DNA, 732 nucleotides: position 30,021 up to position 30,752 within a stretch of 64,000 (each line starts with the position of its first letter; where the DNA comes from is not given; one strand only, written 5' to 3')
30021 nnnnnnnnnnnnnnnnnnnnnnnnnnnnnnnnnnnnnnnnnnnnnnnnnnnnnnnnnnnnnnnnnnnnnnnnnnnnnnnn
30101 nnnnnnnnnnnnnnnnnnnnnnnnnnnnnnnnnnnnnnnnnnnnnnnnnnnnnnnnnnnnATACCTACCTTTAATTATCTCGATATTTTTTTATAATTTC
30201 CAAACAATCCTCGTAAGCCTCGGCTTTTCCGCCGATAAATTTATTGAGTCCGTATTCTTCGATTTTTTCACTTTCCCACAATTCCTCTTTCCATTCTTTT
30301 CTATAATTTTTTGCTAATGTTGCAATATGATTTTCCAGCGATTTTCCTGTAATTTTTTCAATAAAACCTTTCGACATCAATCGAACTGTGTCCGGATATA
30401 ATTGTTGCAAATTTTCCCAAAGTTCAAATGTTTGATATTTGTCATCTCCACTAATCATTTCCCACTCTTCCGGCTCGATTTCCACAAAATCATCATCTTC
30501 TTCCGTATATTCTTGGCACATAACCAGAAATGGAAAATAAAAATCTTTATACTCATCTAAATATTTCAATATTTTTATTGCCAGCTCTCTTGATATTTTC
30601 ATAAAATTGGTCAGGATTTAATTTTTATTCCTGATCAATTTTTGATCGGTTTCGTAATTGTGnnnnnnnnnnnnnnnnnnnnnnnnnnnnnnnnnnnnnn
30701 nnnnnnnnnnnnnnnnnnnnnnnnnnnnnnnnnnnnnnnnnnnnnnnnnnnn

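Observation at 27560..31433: Defense-like islet: DpnI-like methyl-directed endonuclease, AlbA_2/HATPase protein and small unknowns, with no cognate methyltransferase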

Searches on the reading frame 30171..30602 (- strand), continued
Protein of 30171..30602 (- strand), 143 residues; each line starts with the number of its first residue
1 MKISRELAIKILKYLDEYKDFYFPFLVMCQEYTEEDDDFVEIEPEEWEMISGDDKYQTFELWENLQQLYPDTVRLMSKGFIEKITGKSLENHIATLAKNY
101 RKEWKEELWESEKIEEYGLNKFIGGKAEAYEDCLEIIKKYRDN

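Call 73: search_protein_families(library=pfam, proteins=[L120:1500-3098:+, L120:3098-3901:+, L127:2190-3917:+, L163:2750-3874:+, L163:2005-2754:+, L168:1835-3685:+, L168:4681-5382:+, L151:1014-1727:+, L128:3054-3659:+], max_evalue=0.001)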
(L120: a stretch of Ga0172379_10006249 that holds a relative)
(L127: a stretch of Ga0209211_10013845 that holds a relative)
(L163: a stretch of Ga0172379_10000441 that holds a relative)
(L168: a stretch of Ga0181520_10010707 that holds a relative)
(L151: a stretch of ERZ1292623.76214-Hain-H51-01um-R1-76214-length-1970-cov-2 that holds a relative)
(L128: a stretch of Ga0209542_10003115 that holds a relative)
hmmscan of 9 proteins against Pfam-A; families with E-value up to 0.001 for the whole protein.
L120:1500-3098:+ (533 aa): 3 families
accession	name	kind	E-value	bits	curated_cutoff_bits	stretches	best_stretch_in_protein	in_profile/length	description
PF01555.25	N6_N4_Mtase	-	7.8e-18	65.7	26.7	1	48-165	110-213/221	DNA methylase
PF01170.24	UPF0020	-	4.4e-05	23.7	22.3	1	131-161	26-56/197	RMKL-like, methyltransferase domain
PF13847.12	Methyltransf_31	-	0.00021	21.4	27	1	132-192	2-65/145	Methyltransferase domain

L120:3098-3901:+ (268 aa): 1 family
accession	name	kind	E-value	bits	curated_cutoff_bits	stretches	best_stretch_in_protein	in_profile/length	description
PF09520.16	RE_TdeIII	-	6.8e-36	124.5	27.2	1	10-250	6-242/242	Type II restriction endonuclease, TdeIII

L127:2190-3917:+ (576 aa): 2 families
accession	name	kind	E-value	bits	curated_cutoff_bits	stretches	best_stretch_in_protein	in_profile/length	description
PF03235.19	GmrSD_N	-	1.2e-38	133.7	33.2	1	15-233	4-199/199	GmrSD restriction endonuclease, N-terminal domain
PF07510.16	GmrSD_C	-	1.1e-21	77.6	23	1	437-567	4-137/138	GmrSD restriction endonucleases, C-terminal domain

L163:2750-3874:+ (375 aa): 1 family
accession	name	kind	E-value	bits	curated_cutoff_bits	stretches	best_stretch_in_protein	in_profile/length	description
PF01420.25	Methylase_S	-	1.2e-25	91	22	2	202-348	27-157/168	Type I restriction modification DNA specificity domain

L163:2005-2754:+ (250 aa): 0 families

L168:1835-3685:+ (617 aa): 7 families
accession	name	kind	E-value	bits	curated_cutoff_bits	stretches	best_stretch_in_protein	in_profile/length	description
PF09848.15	SLFN-g3_helicase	-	5.3e-95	319.1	24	1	261-603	1-354/354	Schlafen group 3, DNA/RNA helicase domain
PF04851.21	ResIII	-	2.3e-08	34.6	22.5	0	239-308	3-72/164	Type III restriction enzyme, res subunit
PF13245.12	AAA_19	-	3.7e-06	27.6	25.1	1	256-353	5-108/134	AAA domain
PF20720.3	nSTAND3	-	2.1e-05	24.7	27.2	1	258-295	14-51/155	Novel STAND NTPase 3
PF13604.12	AAA_30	-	3.4e-05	24.1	27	1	257-379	14-126/191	AAA domain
PF13401.12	AAA_22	-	4.4e-05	24.2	27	1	260-373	4-119/130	AAA domain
PF12775.13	AAA_7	-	0.00013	22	25.8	0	256-300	28-72/181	P-loop containing dynein motor region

L168:4681-5382:+ (234 aa): 4 families
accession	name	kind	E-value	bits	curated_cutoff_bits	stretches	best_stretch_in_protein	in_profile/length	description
PF06414.18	Zeta_toxin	-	2.1e-32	112.6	22.3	1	30-191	6-178/199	Zeta toxin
PF13671.12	AAA_33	-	6.6e-11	43.1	27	1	43-144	2-105/143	AAA domain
PF13238.12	AAA_18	-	0.00015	22.7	29.4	1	43-138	1-95/128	AAA domain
PF00004.35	AAA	-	0.00088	20.2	21.2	0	44-91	2-46/131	ATPase family associated with various cellular activities (AAA)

L151:1014-1727:+ (238 aa): 3 families
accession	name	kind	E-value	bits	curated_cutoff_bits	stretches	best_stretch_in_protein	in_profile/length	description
PF06414.18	Zeta_toxin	-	4e-38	131.3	22.3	1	25-206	4-190/199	Zeta toxin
PF13671.12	AAA_33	-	4.9e-07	30.6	27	1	41-170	2-131/143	AAA domain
PF13238.12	AAA_18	-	0.00013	22.8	29.4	1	41-143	1-95/128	AAA domain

L128:3054-3659:+ (202 aa): 0 families

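Call 78: search_protein_families(library=pfam, proteins=[L094:1420-2088:+, L094:2453-3046:+, L094:3632-4291:+, L095:4437-5912:+, L095:5919-6761:+, L098:4480-5844:+, L098:5844-6737:+, L122:4453-5724:+], max_evalue=0.001)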
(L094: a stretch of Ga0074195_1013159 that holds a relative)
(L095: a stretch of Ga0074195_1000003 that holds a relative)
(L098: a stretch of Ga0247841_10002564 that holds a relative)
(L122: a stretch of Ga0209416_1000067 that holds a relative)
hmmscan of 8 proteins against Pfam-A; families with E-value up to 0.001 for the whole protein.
L094:1420-2088:+ (223 aa): 1 family
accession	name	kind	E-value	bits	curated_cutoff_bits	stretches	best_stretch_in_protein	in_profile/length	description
PF01936.24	NYN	-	9.7e-25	88.2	24.2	1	41-202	2-143/145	NYN domain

L094:2453-3046:+ (198 aa): 0 families

L094:3632-4291:+ (220 aa): 2 families
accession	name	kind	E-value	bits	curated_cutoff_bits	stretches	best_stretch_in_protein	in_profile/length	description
PF00270.35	DEAD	-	1e-28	100.6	26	1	16-179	1-165/167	DEAD/DEAH box helicase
PF04851.21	ResIII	-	4.8e-07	30.3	22.5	1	14-173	3-161/164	Type III restriction enzyme, res subunit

L095:4437-5912:+ (492 aa): 0 families

L095:5919-6761:+ (281 aa): 1 family
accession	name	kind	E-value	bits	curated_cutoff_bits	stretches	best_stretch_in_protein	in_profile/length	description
PF02086.21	MethyltransfD12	-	1e-19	71.7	22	1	9-244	1-243/253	D12 class N6 adenine-specific DNA methyltransferase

L098:4480-5844:+ (455 aa): 0 families

L098:5844-6737:+ (298 aa): 1 family
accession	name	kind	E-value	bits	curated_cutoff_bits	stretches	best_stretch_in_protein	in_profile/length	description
PF02086.21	MethyltransfD12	-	1.9e-19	70.9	22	1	9-250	1-245/253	D12 class N6 adenine-specific DNA methyltransferase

L122:4453-5724:+ (424 aa): 4 families
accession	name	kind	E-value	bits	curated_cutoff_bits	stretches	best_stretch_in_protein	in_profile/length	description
PF07693.20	KAP_NTPase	-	2.8e-08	33.8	20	1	28-195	5-183/293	KAP family P-loop domain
PF13401.12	AAA_22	-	0.00015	22.5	27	1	42-205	6-124/130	AAA domain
PF25199.1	nSTAND_NTPase5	-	0.00031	21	34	0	29-66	30-66/145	Novel STAND NTPase 5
PF13191.12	AAA_16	-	0.00067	20.6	32.6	0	42-197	25-165/167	AAA ATPase domain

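Call 97: search_protein_families(library=phrogs, proteins=[window:30171-30602:-], max_evalue=0.01)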
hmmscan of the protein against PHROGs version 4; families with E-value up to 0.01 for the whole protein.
window:30171-30602:- (143 aa): 0 families

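Call 98: search_dna_similar(query=window:30171-30602:-, collection=plasmids, mode=protein, max_evalue=0.001, max_rows=10)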
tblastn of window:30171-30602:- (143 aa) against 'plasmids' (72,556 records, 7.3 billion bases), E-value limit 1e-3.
No match.

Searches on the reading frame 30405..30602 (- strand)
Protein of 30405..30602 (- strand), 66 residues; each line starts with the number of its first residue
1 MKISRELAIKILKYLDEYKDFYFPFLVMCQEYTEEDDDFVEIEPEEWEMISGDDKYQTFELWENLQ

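Call 65: predict_structure(alignment_id=A5)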
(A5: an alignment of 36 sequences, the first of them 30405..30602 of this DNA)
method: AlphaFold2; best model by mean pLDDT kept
length: 66 residues; sequences in the alignment: 36
mean_pLDDT: 93.7   pTM: 0.81
mean pLDDT of the five models: 93.7, 93.6, 93.4, 93.3, 92.7
residues with pLDDT >= 90: 58; 70-90: 7; 50-70: 1; < 50: 0
segments of 3 or more residues with pLDDT < 50: none
pLDDT, mean of each block of 10 residues (from residue 1): 98 97 95 85 97 96 83
secondary structure, 60 per line:
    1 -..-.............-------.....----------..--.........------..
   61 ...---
elements in order: H5-17 E25-29 H44-52 E59-63

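Call 87: fold_search(model_id=the predicted structure, library=viral)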
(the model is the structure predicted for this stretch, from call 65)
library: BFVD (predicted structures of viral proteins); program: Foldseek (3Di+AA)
matches with E <= 10: 127; with E <= 0.001: 0
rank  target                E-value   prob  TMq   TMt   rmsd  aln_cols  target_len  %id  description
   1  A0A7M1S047            5.2e-01  0.21  0.40  0.34   5.7        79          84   13  Uncharacterized protein [uncultured phage cr127_1]
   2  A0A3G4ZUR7            5.9e-01  0.41  0.54  0.07   3.7        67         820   16  Uncharacterized protein [Edafosvirus sp.]
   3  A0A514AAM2            5.9e-01  0.16  0.35  0.22  10.0        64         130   12  Uracil DNA glycosylase [Bacillus phage Karezi]
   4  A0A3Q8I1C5            6.3e-01  0.28  0.42  0.32   4.4        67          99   13  Uncharacterized protein [Lactobacillus phage Iacchus]
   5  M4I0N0                6.8e-01  0.21  0.44  0.36   6.9        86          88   13  Uncharacterized protein [Staphylococcus phage vB_SauM_Romulus]
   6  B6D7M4                9.4e-01  0.25  0.46  0.45   4.5        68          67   15  (no name in the UniProt tables at hand)
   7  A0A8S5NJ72            9.4e-01  0.16  0.43  0.32   5.7        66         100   15  Uncharacterized protein [Siphoviridae sp. cttFh17]
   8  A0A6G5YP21            9.4e-01  0.13  0.39  0.17   6.0        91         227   12  (no name in the UniProt tables at hand)
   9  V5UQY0                1.0e+00  0.07  0.28  0.24   7.8        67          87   18  Uncharacterized protein [Enterococcus phage IME_EF3]
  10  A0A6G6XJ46            1.1e+00  0.25  0.45  0.25   5.6        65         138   15  (no name in the UniProt tables at hand)
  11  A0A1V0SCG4            1.2e+00  0.16  0.45  0.07   4.5        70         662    8  Uncharacterized protein [Indivirus ILV1]
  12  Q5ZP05                1.2e+00  0.12  0.38  0.30   5.6        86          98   10  Uncharacterized protein [Bracoviriform congregatae]
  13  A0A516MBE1            1.2e+00  0.11  0.35  0.33   9.0        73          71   12  (no name in the UniProt tables at hand)
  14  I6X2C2                1.3e+00  0.11  0.35  0.17   8.2        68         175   16  Antirestriction protein ArdA [Vibrio phage phi-pp2]
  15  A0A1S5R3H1            1.4e+00  0.08  0.33  0.16  11.9        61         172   10  Uncharacterized protein [Pseudomonas phage pf16]
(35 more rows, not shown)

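Call 103: search_protein_families(library=pfam, alignment_id=A5, max_evalue=1)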
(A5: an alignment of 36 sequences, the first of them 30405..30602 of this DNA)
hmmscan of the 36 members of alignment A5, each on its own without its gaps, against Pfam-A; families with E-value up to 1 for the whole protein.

A. member 1, window:30405-30602:- (66 aa): 1 family
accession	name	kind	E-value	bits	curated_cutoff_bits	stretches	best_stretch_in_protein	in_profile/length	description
PF05160.18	DSS1_SEM1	-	0.24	12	32.2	1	32-64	8-39/60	DSS1/SEM1 family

B. families by the number of members that match (of 36 scanned): 20 families
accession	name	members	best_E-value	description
PF24022.1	DUF7334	6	0.0032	Family of unknown function (DUF7334)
PF09107.17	SelB-wing_3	5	0.00093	Elongation factor SelB, winged helix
PF05160.18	DSS1_SEM1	5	0.072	DSS1/SEM1 family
PF09441.15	Abp2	3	0.024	ARS binding protein 2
PF00835.24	SNAP-25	3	0.087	SNAP-25 family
PF24366.1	DUF7522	2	0.032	Family of unknown function (DUF7522)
PF00709.27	Adenylsucc_synt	1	0.0014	Adenylosuccinate synthetase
PF22175.2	Ogg-HhH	1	0.01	8-oxoguanine DNA glycosylase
PF15007.11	CEP44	1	0.014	Centrosomal spindle body, CEP44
PF06304.16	DUF1048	1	0.017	Protein of unknown function (DUF1048)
PF07599.16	DUF1563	1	0.027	Protein of unknown function (DUF1563)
PF16525.10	MHB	1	0.059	Haemophore, haem-binding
PF16253.10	DUF4909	1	0.062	Domain of unknown function (DUF4909)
PF14396.12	CFTR_R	1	0.063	Cystic fibrosis TM conductance regulator (CFTR), regulator domain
PF11112.13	PyocinActivator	1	0.11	Pyocin activator protein PrtN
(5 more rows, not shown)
